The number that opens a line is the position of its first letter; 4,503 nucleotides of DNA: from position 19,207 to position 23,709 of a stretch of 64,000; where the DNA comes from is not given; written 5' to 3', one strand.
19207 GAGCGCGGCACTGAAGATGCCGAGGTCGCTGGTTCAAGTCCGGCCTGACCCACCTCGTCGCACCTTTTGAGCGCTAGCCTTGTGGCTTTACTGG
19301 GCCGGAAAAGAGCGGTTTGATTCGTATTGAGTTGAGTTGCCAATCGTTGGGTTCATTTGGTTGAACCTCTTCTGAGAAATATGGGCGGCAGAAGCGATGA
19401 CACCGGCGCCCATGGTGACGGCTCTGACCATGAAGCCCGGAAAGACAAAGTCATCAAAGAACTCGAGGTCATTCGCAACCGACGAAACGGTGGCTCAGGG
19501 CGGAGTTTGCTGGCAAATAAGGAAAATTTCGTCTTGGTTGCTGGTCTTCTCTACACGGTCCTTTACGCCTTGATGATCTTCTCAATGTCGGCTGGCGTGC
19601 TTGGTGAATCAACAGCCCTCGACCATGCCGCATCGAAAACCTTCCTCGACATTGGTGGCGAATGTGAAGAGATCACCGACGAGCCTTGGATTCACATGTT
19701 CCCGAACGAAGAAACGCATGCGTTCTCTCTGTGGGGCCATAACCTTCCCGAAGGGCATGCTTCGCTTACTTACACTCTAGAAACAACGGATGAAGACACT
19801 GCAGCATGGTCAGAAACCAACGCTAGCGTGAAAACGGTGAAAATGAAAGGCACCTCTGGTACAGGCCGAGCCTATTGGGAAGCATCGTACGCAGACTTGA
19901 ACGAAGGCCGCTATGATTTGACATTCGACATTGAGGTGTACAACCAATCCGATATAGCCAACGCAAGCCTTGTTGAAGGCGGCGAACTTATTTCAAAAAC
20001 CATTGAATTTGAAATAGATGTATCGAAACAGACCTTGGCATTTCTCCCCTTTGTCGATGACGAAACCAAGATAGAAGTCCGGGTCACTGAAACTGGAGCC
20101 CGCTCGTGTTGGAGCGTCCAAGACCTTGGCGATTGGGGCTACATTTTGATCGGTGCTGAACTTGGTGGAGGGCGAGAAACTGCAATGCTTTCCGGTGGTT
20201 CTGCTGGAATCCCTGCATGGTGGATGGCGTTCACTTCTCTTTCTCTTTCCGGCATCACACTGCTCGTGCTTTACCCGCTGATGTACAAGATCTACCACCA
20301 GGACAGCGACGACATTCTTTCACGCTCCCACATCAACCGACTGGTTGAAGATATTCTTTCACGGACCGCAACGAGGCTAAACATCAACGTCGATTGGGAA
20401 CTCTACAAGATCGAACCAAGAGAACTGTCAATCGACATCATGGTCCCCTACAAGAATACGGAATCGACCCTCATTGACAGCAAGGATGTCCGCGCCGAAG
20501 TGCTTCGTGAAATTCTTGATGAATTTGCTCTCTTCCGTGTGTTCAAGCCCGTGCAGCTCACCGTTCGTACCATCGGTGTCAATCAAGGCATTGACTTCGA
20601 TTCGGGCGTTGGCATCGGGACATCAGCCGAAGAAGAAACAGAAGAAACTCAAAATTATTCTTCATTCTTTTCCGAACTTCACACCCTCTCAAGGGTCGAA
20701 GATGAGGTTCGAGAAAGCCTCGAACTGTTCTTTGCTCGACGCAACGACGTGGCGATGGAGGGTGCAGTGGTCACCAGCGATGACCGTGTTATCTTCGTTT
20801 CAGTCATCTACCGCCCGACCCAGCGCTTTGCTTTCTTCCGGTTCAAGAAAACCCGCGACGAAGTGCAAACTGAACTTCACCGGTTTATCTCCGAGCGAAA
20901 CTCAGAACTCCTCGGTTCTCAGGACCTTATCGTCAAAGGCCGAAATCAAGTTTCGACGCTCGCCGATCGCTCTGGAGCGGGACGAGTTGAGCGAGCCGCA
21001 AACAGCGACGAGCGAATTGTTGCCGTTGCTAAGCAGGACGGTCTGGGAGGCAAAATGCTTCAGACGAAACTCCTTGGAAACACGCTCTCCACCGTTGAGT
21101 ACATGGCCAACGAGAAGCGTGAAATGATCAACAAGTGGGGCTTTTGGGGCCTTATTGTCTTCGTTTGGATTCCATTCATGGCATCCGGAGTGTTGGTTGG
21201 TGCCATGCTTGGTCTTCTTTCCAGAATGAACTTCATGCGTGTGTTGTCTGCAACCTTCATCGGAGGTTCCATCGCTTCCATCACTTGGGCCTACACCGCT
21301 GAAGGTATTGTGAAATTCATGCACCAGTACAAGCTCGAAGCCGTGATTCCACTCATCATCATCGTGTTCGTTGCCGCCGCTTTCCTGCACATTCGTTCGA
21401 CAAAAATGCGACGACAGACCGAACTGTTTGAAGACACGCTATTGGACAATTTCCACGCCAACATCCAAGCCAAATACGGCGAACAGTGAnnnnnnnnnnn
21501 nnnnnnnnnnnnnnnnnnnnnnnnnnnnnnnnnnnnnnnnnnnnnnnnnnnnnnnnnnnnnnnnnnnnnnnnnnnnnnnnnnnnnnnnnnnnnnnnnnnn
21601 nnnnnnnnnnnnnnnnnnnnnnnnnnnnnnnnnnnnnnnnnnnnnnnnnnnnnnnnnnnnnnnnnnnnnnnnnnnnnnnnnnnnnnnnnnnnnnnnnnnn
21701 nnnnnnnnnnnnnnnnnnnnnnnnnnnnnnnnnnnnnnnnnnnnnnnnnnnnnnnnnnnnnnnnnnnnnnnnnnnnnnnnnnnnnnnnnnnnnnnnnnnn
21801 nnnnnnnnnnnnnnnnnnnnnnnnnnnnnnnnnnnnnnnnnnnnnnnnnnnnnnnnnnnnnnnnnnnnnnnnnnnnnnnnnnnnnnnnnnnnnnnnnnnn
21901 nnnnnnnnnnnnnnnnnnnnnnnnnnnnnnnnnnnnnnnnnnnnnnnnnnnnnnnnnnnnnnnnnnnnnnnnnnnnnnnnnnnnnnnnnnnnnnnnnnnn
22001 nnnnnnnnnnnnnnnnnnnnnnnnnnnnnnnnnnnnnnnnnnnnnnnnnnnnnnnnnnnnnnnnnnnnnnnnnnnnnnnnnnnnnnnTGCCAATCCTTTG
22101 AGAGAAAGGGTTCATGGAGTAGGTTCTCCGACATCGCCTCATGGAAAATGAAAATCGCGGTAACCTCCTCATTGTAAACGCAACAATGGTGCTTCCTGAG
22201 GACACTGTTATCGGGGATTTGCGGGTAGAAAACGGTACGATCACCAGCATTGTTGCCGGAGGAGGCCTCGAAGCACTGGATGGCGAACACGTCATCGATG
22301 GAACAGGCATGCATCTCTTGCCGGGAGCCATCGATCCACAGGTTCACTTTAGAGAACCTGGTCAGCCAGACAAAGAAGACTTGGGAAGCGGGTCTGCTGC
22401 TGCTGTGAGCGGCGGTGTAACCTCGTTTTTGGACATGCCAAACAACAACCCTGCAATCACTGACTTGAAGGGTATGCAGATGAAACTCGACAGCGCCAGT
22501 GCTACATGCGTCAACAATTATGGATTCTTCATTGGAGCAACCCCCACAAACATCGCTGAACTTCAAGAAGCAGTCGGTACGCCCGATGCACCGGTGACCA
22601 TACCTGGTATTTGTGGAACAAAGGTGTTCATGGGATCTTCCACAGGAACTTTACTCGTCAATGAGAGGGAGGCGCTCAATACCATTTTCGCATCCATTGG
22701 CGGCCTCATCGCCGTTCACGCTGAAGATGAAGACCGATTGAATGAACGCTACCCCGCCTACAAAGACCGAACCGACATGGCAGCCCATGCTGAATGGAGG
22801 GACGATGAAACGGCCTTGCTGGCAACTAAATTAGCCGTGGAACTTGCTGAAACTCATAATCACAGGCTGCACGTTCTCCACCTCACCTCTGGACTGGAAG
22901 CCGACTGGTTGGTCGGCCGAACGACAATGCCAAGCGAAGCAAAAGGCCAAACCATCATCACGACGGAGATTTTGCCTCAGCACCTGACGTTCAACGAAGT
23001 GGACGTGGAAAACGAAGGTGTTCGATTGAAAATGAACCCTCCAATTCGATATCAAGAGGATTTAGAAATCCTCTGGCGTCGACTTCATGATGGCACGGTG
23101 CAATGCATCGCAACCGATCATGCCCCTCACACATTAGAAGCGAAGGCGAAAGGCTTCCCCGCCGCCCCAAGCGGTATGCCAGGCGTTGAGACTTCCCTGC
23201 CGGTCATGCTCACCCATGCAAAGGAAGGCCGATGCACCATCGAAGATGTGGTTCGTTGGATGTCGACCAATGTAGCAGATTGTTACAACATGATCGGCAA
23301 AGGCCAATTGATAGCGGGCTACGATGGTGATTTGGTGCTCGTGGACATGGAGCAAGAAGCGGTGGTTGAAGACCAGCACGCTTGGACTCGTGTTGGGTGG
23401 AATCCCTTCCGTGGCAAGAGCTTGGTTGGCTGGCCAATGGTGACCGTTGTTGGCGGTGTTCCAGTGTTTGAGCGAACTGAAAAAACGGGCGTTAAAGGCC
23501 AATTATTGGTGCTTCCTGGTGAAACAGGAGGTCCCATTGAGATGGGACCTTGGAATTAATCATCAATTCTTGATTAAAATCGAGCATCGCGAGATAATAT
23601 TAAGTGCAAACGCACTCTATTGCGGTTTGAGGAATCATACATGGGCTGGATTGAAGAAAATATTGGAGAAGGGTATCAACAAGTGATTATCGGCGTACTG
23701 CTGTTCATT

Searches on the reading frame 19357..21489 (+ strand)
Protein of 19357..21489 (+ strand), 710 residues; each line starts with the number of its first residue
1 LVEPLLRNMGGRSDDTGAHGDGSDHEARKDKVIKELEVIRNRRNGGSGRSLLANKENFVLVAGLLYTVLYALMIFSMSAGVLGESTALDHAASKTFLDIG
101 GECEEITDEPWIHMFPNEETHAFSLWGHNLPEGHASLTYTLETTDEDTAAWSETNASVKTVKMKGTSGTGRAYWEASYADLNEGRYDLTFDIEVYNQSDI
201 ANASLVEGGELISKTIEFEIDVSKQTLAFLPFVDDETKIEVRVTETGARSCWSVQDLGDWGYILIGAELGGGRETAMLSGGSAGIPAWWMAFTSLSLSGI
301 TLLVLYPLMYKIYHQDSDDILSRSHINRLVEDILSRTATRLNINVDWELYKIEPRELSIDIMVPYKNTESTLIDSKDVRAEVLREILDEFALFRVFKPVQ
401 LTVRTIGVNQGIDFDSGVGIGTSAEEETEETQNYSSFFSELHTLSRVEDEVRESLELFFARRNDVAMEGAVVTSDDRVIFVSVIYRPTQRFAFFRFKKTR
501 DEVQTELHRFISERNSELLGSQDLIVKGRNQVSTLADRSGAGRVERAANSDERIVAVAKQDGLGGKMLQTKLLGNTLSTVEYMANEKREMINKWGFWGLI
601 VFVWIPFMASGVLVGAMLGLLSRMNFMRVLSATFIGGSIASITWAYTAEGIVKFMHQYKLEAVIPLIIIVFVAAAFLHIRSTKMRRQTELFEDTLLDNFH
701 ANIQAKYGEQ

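Call 10: search_protein_families(library=pfam, proteins=[window:19357-21489:+], max_evalue=0.001)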
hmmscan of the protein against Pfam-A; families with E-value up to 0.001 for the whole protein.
window:19357-21489:+ (710 aa): 1 family
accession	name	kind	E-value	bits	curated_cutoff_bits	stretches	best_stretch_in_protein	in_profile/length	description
PF06695.16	Sm_multidrug_ex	-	2.4e-11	44.7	30.7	1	568-642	46-120/121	Putative small multi-drug export protein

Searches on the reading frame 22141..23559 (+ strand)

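Call 10: search_protein_families(library=pfam, proteins=[window:22141-23559:+], max_evalue=0.001)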
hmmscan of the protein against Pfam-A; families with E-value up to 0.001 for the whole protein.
window:22141-23559:+ (472 aa): 1 family
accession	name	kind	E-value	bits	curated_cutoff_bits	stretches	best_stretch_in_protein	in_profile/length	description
PF01979.26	Amidohydro_1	-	5.6e-18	65.7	25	1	59-405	2-322/345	Amidohydrolase family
